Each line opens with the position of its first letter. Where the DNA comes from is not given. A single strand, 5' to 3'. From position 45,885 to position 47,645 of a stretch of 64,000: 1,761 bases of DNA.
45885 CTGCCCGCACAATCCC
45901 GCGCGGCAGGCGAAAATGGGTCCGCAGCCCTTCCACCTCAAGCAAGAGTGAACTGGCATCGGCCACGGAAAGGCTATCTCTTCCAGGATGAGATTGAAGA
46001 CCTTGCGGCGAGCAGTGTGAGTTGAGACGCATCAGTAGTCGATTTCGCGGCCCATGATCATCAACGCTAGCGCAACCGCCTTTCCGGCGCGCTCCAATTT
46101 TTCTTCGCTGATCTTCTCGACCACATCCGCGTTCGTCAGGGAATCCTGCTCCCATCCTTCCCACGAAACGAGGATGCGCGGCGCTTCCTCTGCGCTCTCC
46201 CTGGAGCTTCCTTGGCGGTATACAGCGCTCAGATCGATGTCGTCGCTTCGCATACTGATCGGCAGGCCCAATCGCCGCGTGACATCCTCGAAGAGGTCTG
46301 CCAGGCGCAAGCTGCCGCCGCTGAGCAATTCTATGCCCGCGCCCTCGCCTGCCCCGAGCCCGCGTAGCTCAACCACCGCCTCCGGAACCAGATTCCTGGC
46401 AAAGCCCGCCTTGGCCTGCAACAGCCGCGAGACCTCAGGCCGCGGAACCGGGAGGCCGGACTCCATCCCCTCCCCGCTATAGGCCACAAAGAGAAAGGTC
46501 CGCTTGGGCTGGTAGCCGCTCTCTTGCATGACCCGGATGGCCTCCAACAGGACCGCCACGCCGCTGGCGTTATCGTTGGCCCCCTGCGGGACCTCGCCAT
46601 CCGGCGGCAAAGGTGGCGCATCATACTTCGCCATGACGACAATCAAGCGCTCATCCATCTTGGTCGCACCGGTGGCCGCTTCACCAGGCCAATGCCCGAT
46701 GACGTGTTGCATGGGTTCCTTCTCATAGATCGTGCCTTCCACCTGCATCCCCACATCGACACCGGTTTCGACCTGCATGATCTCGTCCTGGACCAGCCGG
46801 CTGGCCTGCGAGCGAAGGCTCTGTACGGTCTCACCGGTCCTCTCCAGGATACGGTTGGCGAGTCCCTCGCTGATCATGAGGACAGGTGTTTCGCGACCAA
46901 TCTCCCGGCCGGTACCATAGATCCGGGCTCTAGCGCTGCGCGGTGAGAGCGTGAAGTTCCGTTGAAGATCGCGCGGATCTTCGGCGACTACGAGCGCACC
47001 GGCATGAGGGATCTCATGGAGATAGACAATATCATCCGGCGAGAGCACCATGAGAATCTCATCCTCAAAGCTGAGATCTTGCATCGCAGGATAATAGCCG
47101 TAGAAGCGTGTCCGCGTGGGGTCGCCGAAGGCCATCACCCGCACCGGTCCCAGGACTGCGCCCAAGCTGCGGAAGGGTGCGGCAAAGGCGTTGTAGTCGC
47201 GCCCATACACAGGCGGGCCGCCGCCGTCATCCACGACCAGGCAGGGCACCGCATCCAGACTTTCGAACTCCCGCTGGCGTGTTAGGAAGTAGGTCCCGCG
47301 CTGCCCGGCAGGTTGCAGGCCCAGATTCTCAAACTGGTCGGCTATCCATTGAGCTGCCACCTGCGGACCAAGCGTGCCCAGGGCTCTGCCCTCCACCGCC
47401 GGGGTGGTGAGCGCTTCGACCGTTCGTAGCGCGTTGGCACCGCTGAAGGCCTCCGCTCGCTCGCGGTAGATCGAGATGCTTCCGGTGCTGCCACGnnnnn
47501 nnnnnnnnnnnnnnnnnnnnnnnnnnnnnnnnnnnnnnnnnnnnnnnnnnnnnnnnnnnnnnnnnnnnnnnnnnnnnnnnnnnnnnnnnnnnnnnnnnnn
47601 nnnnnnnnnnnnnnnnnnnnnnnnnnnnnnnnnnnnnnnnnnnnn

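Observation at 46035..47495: The M28-like ectodomain appears to have lost four of the five canonical metal ligands (possible pseudo-peptidase used as a receptor)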

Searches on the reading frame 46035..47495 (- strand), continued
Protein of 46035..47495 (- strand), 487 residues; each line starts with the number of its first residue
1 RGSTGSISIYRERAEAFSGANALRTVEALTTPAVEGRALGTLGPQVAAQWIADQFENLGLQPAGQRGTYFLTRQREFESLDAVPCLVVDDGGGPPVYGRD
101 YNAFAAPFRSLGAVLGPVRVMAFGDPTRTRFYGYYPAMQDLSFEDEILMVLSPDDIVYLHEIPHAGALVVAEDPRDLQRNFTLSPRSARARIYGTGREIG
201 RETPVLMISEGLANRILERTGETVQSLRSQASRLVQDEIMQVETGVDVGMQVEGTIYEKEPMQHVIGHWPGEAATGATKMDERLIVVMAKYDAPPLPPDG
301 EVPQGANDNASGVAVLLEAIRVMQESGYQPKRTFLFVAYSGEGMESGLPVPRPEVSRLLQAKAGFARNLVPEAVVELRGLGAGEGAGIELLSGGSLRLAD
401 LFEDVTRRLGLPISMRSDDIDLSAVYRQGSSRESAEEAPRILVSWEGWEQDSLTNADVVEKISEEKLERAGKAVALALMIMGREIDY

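Call 47: search_protein_families(library=pfam, proteins=[L009:4363-7839:+, L013:14719-16770:+, L016:11643-13682:+, L083:128-2017:-, L084:4763-6091:+, L085:3848-5494:+, L085:9442-11178:+, L084:9710-10954:+], max_evalue=0.001)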
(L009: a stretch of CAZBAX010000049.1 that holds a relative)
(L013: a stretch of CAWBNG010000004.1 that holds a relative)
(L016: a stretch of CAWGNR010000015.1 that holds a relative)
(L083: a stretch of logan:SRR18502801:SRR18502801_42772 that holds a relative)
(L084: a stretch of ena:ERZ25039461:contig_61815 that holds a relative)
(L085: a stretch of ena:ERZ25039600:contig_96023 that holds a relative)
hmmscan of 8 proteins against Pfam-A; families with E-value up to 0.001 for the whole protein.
L009:4363-7839:+ (1158 aa): 8 families
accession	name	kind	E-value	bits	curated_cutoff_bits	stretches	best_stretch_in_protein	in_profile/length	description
PF17757.6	UvrB_inter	-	8.1e-26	90.4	22.9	1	149-237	2-91/91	UvrB interaction domain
PF00270.35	DEAD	-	1.5e-24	87.1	26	1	592-753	1-164/167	DEAD/DEAH box helicase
PF00271.37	Helicase_C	-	4.6e-23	82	23.5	1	792-895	10-108/110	Helicase conserved C-terminal domain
PF03461.20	TRCF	-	1.7e-21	76.8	25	1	1023-1106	2-85/95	TRCF domain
PF02559.22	CarD_TRCF_RID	-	4.3e-18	65.6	23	1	467-523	1-57/57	CarD-like/TRCF RID domain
PF04851.21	ResIII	-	2e-08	34.8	22.5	1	593-748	6-162/164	Type III restriction enzyme, res subunit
PF14814.11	UB2H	-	0.00026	21.4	27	1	150-214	1-73/85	Bifunctional transglycosylase second domain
PF22590.2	Cas3-like_C_2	-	0.00054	20.6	27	0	799-895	2-103/106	CRISPR-associated nuclease/helicase Cas3, C-terminal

L013:14719-16770:+ (683 aa): 7 families
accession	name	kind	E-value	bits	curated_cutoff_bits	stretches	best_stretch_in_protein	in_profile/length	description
PF17757.6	UvrB_inter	-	1.1e-31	109.2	22.9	1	161-251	1-91/91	UvrB interaction domain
PF12344.14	UvrB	-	6.7e-22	77.5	27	1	553-595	1-43/43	Ultra-violet resistance protein B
PF00271.37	Helicase_C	-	1.4e-18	67.6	23.5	1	435-546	5-109/110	Helicase conserved C-terminal domain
PF04851.21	ResIII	-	3.8e-13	50.1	22.5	1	18-89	7-83/164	Type III restriction enzyme, res subunit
PF02151.25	UVR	-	4.1e-08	33.2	21.5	1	629-661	2-34/36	UvrB/uvrC motif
PF00270.35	DEAD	-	5.5e-06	26.7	26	1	18-86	3-72/167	DEAD/DEAH box helicase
PF13604.12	AAA_30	-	0.00077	19.7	27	0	19-78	6-65/191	AAA domain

L016:11643-13682:+ (679 aa): 8 families
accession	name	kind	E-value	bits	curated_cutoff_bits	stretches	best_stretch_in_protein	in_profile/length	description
PF17757.6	UvrB_inter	-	2e-32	111.6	22.9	1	157-247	1-91/91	UvrB interaction domain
PF12344.14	UvrB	-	8.1e-22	77.2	27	1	549-591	1-43/43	Ultra-violet resistance protein B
PF00271.37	Helicase_C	-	5.8e-19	68.8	23.5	1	432-542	6-109/110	Helicase conserved C-terminal domain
PF04851.21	ResIII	-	1.5e-13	51.5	22.5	1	11-85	4-83/164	Type III restriction enzyme, res subunit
PF02151.25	UVR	-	6.2e-09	35.8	21.5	1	625-657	2-34/36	UvrB/uvrC motif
PF00270.35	DEAD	-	7.8e-06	26.2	26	1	14-81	3-71/167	DEAD/DEAH box helicase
PF13604.12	AAA_30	-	0.0002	21.6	27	0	14-74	5-65/191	AAA domain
PF13245.12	AAA_19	-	0.00022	21.9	25.1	0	33-58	14-39/134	AAA domain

L083:128-2017:- (629 aa): 0 families

L084:4763-6091:+ (442 aa): 0 families

L085:3848-5494:+ (548 aa): 0 families

L085:9442-11178:+ (578 aa): 0 families

L084:9710-10954:+ (414 aa): 1 family
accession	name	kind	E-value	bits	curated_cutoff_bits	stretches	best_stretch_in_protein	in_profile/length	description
PF06013.18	WXG100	-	2.9e-06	27.9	27.3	1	8-88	6-85/86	Proteins of 100 residues with WXG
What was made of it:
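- Tried and rejected: Apparent shared neighbours were Mfd and UvrB or proteins without any Pfam family (call 47).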

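Call 52: search_protein_families(library=pfam, proteins=[L029:6770-13102:+, L029:3859-6411:+, P0244, P0263, P0116, P0142], max_evalue=0.001)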
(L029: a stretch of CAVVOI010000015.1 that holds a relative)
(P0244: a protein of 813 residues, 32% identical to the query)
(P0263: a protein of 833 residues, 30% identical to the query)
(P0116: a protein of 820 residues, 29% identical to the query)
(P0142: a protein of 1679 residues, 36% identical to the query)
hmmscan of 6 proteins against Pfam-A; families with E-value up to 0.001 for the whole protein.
L029:6770-13102:+ (2110 aa): 3 families
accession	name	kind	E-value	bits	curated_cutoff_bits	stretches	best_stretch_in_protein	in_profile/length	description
PF04389.22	Peptidase_M28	-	1.2e-69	234.4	21.3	2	769-960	1-189/193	Peptidase family M28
PF04235.18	DUF418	-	1.3e-47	162.2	23.6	1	240-402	2-162/163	Protein of unknown function (DUF418)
PF01546.33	Peptidase_M20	-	2.5e-10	41.1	24.6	1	788-860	2-82/206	Peptidase family M20/M25/M40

L029:3859-6411:+ (850 aa): 3 families
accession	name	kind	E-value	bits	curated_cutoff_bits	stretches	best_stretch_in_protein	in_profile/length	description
PF00528.27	BPD_transp_1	-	1.4e-15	57.9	26.4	1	146-347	1-179/184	Binding-protein-dependent transport system inner membrane component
PF04389.22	Peptidase_M28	-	8.2e-10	39.2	21.3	1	652-783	12-128/193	Peptidase family M28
PF12911.12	OppC_N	-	5.8e-05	23.3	23.9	1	54-84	15-43/53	N-terminal TM domain of oligopeptide transport permease C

P0244 (813 aa): 3 families
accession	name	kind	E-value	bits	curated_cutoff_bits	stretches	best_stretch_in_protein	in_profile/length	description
PF04389.22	Peptidase_M28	-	2e-40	139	21.3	1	604-804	1-191/193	Peptidase family M28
PF00528.27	BPD_transp_1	-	1.1e-21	77.8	26.4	1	123-322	1-181/184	Binding-protein-dependent transport system inner membrane component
PF01546.33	Peptidase_M20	-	2.4e-08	34.5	24.6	1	640-787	31-188/206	Peptidase family M20/M25/M40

P0263 (833 aa): 3 families
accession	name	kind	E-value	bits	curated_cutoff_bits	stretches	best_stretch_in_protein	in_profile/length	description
PF04389.22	Peptidase_M28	-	5.1e-35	121.4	21.3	1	633-824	1-189/193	Peptidase family M28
PF00528.27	BPD_transp_1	-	6.5e-19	68.8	26.4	1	136-339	1-180/184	Binding-protein-dependent transport system inner membrane component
PF01546.33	Peptidase_M20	-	5.9e-06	26.8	24.6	1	670-804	32-183/206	Peptidase family M20/M25/M40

P0116 (820 aa): 5 families
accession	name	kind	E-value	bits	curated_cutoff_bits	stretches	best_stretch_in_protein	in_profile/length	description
PF04389.22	Peptidase_M28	-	9.8e-43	146.6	21.3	1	617-811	1-191/193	Peptidase family M28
PF00528.27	BPD_transp_1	-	9.6e-19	68.2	26.4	1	125-322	3-181/184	Binding-protein-dependent transport system inner membrane component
PF01546.33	Peptidase_M20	-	9.6e-09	35.9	24.6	1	638-795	4-189/206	Peptidase family M20/M25/M40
PF12911.12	OppC_N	-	7.9e-05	22.9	23.9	1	38-65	17-44/53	N-terminal TM domain of oligopeptide transport permease C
PF05343.19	Peptidase_M42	-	0.00041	19.9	23.2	1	655-715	132-188/292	M42 glutamyl aminopeptidase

P0142 (1679 aa): 3 families
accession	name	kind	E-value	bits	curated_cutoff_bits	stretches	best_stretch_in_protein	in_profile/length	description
PF04389.22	Peptidase_M28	-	7.9e-59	199.1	21.3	2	1442-1629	1-190/193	Peptidase family M28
PF00528.27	BPD_transp_1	-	1.5e-43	149.1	26.4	2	112-310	1-183/184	Binding-protein-dependent transport system inner membrane component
PF01546.33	Peptidase_M20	-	1.1e-11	45.5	24.6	1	1478-1528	31-81/206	Peptidase family M20/M25/M40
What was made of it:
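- Relatives with intact ligands exist as permease fusions and match the whole Pfam M28 profile (P0116, P0244, P0263; call 52).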

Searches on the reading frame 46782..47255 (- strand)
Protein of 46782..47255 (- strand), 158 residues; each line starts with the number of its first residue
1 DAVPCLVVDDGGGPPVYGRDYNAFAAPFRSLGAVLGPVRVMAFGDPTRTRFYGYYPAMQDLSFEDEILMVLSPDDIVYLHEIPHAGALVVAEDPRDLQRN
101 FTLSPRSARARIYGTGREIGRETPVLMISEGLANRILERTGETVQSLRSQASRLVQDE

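Call 61: predict_structure(alignment_id=A2)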
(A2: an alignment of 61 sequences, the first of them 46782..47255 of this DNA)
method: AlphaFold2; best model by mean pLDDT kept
length: 158 residues; sequences in the alignment: 61
mean_pLDDT: 91.4   pTM: 0.86
mean pLDDT of the five models: 91.4, 91.0, 90.6, 90.1, 88.9
residues with pLDDT >= 90: 111; 70-90: 43; 50-70: 4; < 50: 0
segments of 3 or more residues with pLDDT < 50: none
pLDDT, mean of each block of 10 residues (from residue 1): 88 97 90 96 91 83 96 93 95 94 82 76 93 98 98 96
secondary structure, 60 per line:
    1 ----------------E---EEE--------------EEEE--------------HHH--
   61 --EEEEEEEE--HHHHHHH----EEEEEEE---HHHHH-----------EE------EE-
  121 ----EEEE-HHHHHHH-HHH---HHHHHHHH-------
elements in order: E21-23 E38-41 E63-70 H73-79 E84-90 H94-98 E125-128 H130-136 H144-151

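Call 63: fold_search(model_id=the predicted structure, library=pdb)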
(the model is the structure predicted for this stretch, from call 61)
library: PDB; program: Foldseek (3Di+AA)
matches with E <= 10: 57; with E <= 0.001: 0
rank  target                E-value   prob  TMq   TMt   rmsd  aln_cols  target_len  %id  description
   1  3iib                  6.3e-01  0.15  0.32  0.14   8.5       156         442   12  Crystal structure of Peptidase M28 precursor (YP_926796.1) from SHEWANELLA AMAZONENSIS SB2B at 1.70 A resolution (released 2009-08-25)
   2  4a0v_B                7.5e-01  0.01  0.12  0.06  18.0       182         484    9  model refined against the Symmetry-free cryo-EM map of TRiC-AMP-PNP (released 2012-02-15)
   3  1xm5_C                2.2e+00  0.03  0.15  0.16  10.4        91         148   11  Crystal structure of metal-dependent hydrolase ybeY from E. coli, Pfam UPF0054 (released 2004-10-12)
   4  1xm5_A                2.2e+00  0.03  0.15  0.16  10.4        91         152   11  Crystal structure of metal-dependent hydrolase ybeY from E. coli, Pfam UPF0054 (released 2004-10-12)
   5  8z4j_K                2.2e+00  0.02  0.17  0.11  23.5       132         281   16  Cryo-EM structure of CTR-bound type VII CRISPR-Cas complex at substrate-engaged state II (released 2024-08-21)
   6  7nvn_D                2.8e+00  0.01  0.09  0.04  17.2       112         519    9  Human TRiC complex in closed state with nanobody and tubulin bound (released 2022-03-02)
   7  9k4e_A                3.2e+00  0.04  0.18  0.04   7.9        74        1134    9  SuperFi Cas9 - mismatch 22nt sgRNA - DNA ternary complex class1 (released 2025-10-22)
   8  6k0r_A                3.2e+00  0.01  0.09  0.07  13.8        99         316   14  Ruvbl1-Ruvbl2 with truncated domain II in complex with phosphorylated Cordycepin (released 2020-05-06)
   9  6ks7_h                3.2e+00  0.01  0.11  0.06  16.1       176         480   12  TRiC at 0.1 mM ADP-AlFx, Conformation 1, 0.1-C1 (released 2019-09-18)
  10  6qi8_D                3.6e+00  0.02  0.12  0.07  12.4        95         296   16  Truncated human R2TP complex, structure 3 (ADP-filled) (released 2019-04-10)
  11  6ddo_B                3.8e+00  0.02  0.14  0.06  12.2        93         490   19  Crystal structure of the single mutant (D52N) of the full-length NT5C2 in the basal state (released 2018-07-04)
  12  8z9e_K                3.8e+00  0.01  0.17  0.10  23.4       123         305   14  Cryo-EM structure of NTR-bound type VII CRISPR-Cas complex at substrate-engaged state II (released 2024-08-21)
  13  8ed7_B                4.0e+00  0.05  0.27  0.07  11.1       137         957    9  cryo-EM structure of TRPM3 ion channel in apo state (released 2022-11-02)
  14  9ca7_E                4.0e+00  0.01  0.11  0.06  12.9       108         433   15  Cryo-EM structure of human SRCAP-nucleosome complex in the fully-engaged state (composite structure) (released 2025-06-18)
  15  7aho_B                4.3e+00  0.01  0.12  0.07  12.2        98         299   19  RUVBL1-RUVBL2 heterohexameric ring after binding of RNA helicase DHX34 (released 2020-11-25)
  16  3i74_B                4.5e+00  0.08  0.25  0.07   7.6        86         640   12  Crystal Structure of the plant subtilisin-like protease SBT3 in complex with a chloromethylketone inhibitor (released 2010-01-19)
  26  4c86_A                5.1e+00  0.03  0.26  0.27   7.7       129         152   14  mouse ZNRF3 ectodomain crystal form I (released 2013-11-20)
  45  4yn3_A                9.3e+00  0.04  0.26  0.09   9.1       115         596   12  Crystal structure of Cucumisin complex with pro-peptide (released 2016-03-09)
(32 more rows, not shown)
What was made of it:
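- Tried and rejected: I modelled it alone (call 61) and searched PDB with Foldseek (call 63).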
